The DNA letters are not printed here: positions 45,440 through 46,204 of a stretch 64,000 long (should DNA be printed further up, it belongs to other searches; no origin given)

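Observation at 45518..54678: Sigma54-driven N-ATPase operon headed by a sensor-like/4-TM gene pair and closed by a Cys-rich Cmk-like gene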

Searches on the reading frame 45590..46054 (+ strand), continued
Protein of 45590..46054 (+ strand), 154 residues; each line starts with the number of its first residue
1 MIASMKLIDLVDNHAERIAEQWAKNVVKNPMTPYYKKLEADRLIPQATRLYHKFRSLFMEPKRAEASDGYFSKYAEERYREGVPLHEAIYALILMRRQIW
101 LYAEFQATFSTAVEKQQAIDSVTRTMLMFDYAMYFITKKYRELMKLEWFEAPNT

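Call 84: search_protein_families(library=pfam, alignment_id=A6, max_evalue=0.1)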
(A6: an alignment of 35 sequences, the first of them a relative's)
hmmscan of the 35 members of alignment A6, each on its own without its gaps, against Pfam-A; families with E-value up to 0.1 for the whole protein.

A. member 1, P0277 (182 aa): 4 families
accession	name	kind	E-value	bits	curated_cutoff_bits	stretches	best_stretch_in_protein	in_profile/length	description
PF14361.12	RsbRD_N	-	4.3e-06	27.8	24.3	1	7-98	2-99/104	RsbT co-antagonist protein rsbRD N-terminal domain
PF09385.16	HisK_N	-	0.00055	20.4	24.4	1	4-140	2-128/129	Histidine kinase N terminal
PF16879.10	Sin3a_C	-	0.0041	17.1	26.8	1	39-176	64-187/281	C-terminal domain of Sin3a protein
PF00227.31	Proteasome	-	0.093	12.8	22.4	0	121-179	13-72/189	Proteasome subunit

B. families by the number of members that match (of 35 scanned): 20 families
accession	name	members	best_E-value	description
PF14361.12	RsbRD_N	26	8.6e-09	RsbT co-antagonist protein rsbRD N-terminal domain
PF09385.16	HisK_N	22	4.2e-08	Histidine kinase N terminal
PF08678.16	Rsbr_N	7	0.00015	Rsbr N terminal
PF11563.14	Protoglobin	3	0.0065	Protoglobin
PF23053.1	UBA_N4BP1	1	0.001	N4BP1, UBA-like domain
PF16879.10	Sin3a_C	1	0.0041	C-terminal domain of Sin3a protein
PF08196.16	UL2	1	0.0066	UL2 protein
PF25100.1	DUF7809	1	0.025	Domain of unknown function (DUF7809)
PF13384.12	HTH_23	1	0.025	Homeodomain-like domain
PF24892.1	UTP6_C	1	0.031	U3 small nucleolar RNA-associated protein 6 C-terminal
PF03668.21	RapZ-like_N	1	0.036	RapZ-like N-terminal domain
PF11467.13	LEDGF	1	0.057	Lens epithelium-derived growth factor (LEDGF)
PF16849.11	Glyco_transf_88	1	0.078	Glycosyltransferase family 88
PF18818.7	MPTase-PolyVal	1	0.078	Zincin-like metallopeptidase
PF21981.2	RecX_HTH3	1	0.078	RecX, third three-helix domain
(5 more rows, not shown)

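Call 101: find_encoding_contigs(protein=P0300, flank=9000, max_places=3)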
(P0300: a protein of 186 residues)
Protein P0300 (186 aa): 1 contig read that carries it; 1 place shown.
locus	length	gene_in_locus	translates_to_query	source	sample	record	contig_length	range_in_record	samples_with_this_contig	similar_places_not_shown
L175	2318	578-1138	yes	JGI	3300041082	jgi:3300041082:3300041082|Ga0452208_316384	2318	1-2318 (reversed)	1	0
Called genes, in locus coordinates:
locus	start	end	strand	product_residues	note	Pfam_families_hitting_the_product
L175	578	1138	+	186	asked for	PF14361:RsbRD_N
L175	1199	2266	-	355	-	PF07143:AttH, PF17186:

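Call 102: find_encoding_contigs(protein=P0279, flank=9000, max_places=3)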
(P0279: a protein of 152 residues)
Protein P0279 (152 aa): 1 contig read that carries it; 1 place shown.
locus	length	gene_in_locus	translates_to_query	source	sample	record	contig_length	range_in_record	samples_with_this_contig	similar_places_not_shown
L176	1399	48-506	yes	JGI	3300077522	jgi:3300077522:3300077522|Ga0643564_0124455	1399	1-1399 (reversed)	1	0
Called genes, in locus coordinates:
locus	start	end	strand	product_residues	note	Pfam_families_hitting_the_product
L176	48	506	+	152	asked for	-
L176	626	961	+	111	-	-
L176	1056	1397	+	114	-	?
